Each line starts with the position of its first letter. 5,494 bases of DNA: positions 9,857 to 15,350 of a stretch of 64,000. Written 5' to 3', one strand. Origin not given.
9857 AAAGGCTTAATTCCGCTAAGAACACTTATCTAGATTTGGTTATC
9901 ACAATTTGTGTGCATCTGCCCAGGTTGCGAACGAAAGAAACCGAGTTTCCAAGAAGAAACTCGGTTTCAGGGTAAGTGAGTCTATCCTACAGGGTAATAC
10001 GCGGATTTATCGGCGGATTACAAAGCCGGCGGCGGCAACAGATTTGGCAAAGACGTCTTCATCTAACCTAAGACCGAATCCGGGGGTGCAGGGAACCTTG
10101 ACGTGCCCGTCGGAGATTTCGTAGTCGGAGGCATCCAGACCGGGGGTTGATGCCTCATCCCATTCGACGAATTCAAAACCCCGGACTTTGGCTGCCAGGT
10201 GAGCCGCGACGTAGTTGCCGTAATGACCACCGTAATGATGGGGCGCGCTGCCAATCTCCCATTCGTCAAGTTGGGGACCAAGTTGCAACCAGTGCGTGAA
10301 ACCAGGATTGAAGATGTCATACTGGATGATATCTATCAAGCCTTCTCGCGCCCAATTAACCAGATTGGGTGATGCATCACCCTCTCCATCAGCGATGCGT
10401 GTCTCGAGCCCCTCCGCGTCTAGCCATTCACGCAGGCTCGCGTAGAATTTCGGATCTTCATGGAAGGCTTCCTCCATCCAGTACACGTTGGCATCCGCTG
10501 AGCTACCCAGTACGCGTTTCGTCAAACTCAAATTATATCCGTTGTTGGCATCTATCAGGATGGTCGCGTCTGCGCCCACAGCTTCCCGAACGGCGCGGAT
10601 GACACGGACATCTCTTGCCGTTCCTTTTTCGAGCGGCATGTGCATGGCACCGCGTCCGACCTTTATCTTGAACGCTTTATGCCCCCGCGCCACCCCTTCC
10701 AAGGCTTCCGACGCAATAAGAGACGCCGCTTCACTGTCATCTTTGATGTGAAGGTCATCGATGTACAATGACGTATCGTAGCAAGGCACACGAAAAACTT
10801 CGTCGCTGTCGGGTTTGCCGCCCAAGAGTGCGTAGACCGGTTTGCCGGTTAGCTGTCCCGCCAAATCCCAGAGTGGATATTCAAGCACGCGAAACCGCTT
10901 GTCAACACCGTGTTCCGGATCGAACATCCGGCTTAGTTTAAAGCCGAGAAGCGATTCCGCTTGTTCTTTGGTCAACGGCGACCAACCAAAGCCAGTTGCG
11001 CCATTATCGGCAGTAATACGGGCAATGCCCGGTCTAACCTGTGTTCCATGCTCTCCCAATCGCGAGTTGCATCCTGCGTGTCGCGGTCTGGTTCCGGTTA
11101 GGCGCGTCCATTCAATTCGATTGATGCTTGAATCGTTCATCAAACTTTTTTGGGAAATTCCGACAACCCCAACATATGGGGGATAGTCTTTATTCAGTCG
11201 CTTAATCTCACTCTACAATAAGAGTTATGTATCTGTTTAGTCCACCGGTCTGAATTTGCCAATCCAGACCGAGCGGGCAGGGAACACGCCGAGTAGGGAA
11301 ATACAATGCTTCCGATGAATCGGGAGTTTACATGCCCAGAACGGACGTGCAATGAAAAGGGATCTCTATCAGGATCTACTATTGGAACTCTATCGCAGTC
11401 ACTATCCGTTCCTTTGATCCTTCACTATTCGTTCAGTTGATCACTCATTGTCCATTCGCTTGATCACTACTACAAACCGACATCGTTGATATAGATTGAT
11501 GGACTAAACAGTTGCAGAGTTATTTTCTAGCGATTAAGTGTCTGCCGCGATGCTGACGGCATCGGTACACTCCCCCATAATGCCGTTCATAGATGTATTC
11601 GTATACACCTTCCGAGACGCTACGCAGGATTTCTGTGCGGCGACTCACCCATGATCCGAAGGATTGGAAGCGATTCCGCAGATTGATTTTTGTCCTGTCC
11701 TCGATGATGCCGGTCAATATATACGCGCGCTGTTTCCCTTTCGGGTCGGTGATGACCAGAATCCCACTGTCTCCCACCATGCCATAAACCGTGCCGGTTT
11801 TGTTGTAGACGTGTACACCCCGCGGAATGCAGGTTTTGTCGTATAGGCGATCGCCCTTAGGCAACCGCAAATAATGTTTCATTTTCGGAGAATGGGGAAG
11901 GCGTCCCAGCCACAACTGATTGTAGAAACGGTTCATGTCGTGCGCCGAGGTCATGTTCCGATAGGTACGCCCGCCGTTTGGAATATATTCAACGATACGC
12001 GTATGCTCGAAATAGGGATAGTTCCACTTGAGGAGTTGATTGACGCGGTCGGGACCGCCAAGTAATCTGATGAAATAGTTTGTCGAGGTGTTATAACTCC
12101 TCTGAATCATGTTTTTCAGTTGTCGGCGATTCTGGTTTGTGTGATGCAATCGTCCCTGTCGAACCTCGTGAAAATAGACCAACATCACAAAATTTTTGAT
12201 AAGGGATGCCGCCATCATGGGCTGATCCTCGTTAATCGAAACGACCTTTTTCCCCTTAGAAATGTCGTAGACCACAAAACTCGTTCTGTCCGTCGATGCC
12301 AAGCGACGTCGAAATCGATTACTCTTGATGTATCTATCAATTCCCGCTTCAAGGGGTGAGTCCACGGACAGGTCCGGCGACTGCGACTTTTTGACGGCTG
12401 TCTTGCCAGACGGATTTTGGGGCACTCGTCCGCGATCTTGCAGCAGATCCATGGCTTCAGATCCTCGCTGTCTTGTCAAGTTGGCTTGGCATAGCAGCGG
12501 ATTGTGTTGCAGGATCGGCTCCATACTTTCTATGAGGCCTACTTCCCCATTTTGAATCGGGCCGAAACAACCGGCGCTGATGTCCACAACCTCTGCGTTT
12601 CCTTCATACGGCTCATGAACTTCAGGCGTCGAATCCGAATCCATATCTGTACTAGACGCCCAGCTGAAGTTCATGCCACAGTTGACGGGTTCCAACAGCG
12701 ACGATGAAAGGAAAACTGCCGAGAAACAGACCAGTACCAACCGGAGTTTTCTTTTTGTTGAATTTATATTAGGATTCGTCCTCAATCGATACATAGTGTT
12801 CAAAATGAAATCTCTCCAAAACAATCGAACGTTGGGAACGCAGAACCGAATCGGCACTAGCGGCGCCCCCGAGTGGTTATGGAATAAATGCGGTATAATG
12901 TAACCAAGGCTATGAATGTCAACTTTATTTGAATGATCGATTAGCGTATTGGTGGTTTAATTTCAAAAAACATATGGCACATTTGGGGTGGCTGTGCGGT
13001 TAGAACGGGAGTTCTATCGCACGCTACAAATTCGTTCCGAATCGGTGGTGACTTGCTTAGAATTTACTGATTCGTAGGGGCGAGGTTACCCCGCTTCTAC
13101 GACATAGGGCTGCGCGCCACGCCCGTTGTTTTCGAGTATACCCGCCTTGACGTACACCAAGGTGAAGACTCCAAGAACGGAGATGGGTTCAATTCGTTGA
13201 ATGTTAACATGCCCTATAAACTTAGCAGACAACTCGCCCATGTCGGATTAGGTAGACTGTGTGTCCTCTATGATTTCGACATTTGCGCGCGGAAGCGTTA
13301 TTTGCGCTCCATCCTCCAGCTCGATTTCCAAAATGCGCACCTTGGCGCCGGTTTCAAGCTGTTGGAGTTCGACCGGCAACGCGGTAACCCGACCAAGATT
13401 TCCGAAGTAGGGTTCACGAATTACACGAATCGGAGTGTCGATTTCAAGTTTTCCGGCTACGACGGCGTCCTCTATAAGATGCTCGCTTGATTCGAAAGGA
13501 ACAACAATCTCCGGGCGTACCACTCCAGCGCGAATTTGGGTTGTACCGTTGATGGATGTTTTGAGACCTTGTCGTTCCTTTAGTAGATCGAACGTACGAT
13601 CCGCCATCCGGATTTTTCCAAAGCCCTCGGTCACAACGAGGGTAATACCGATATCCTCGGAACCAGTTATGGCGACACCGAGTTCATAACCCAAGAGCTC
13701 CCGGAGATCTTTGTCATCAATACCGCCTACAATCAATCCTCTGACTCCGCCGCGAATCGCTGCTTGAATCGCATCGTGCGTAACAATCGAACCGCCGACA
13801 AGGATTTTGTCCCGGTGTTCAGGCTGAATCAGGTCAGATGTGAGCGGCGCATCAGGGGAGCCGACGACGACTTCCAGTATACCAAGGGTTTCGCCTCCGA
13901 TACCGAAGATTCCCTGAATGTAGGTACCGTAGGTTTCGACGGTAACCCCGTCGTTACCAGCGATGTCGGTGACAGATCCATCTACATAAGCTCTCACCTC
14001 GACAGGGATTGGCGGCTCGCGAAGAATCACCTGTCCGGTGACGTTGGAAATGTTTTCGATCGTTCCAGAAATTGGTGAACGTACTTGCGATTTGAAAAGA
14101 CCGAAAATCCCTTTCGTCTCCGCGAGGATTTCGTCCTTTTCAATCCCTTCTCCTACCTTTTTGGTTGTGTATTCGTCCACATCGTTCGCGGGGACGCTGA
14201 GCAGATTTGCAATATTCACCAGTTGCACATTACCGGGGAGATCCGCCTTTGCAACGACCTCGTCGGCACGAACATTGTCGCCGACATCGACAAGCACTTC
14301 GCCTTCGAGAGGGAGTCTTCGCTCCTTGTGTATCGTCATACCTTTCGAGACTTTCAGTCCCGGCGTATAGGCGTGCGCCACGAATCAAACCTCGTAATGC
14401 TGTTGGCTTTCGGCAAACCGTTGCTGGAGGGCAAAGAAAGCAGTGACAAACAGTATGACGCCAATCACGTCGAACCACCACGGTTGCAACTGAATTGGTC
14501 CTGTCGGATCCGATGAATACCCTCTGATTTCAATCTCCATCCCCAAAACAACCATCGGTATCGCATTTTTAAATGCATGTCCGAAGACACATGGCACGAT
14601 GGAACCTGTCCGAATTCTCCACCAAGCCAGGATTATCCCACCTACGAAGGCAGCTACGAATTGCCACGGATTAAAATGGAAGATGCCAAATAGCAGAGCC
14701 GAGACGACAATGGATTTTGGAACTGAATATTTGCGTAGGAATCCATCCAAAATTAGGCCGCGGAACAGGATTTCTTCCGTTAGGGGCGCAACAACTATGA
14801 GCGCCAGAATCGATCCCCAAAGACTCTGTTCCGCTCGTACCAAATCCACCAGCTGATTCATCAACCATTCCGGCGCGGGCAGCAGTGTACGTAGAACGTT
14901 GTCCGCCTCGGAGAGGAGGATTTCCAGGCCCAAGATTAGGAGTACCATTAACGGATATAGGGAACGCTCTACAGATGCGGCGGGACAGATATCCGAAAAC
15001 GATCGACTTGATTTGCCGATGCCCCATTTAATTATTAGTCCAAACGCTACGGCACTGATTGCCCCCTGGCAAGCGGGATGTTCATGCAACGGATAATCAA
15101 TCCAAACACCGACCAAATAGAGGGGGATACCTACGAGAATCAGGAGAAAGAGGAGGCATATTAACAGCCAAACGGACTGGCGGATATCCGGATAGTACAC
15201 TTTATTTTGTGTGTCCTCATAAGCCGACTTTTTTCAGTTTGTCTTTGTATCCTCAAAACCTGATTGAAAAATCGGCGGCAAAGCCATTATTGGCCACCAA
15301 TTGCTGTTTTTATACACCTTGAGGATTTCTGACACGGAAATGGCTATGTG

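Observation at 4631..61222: Many sequence-unrelated hairpins sharing one CCTAC tail: a GTAG-headed REP-like superfamily with strong strand bias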

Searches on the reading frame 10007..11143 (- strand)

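Call 6: search_protein_families(library=pfam, proteins=[window:10007-11143:-])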
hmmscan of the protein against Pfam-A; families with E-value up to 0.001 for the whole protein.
window:10007-11143:- (378 aa): 1 family
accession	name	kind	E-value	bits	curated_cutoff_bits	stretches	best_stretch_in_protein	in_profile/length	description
PF13378.12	MR_MLE_C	-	3.4e-36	125.4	29.4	1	144-364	3-219/219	Enolase C-terminal domain-like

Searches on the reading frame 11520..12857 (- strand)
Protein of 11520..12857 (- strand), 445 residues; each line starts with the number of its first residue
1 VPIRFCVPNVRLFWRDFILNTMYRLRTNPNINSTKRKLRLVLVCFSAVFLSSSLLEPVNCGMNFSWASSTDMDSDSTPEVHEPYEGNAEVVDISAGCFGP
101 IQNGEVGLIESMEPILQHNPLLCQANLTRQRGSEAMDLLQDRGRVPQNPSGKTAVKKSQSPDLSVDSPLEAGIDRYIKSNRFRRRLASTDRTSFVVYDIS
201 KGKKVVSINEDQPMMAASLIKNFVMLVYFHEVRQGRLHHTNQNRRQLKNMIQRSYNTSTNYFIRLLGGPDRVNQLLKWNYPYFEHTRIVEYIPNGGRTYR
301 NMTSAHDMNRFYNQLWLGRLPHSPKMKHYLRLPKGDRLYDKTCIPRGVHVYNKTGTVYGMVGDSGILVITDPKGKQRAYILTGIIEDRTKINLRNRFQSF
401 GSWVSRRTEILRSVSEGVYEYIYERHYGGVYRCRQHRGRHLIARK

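Call 6: search_protein_families(library=pfam, proteins=[window:11520-12857:-])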
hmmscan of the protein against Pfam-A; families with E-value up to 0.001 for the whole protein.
window:11520-12857:- (445 aa): 1 family
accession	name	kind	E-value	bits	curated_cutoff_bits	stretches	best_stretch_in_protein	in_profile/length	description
PF13354.11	Beta-lactamase2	-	4.9e-22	78.8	22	2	247-375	79-206/214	Beta-lactamase enzyme family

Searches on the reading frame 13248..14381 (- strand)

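Call 6: search_protein_families(library=pfam, proteins=[window:13248-14381:-])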
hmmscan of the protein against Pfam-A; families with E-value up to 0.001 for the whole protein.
window:13248-14381:- (377 aa): 1 family
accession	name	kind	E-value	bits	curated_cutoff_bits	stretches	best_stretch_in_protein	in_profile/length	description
PF13375.12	RnfC_N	-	0.00032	21.1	25.6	0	75-115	47-84/101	RnfC Barrel sandwich hybrid domain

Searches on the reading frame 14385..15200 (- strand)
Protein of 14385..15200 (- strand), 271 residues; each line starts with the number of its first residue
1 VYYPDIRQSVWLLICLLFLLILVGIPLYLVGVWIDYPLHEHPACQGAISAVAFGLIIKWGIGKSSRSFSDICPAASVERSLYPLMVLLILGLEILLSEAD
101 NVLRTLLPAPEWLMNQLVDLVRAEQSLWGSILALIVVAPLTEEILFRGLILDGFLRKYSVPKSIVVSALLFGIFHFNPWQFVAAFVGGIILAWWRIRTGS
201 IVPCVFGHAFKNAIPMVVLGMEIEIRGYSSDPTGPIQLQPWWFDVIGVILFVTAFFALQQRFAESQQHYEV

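Call 6: search_protein_families(library=pfam, proteins=[window:14385-15200:-])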
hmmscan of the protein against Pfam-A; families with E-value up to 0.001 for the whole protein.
window:14385-15200:- (271 aa): 1 family
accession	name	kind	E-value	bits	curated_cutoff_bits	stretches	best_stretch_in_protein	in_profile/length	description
PF02517.21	Rce1-like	-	1.5e-23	83.3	22.4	1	126-214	3-93/93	Type II CAAX prenyl endopeptidase Rce1-like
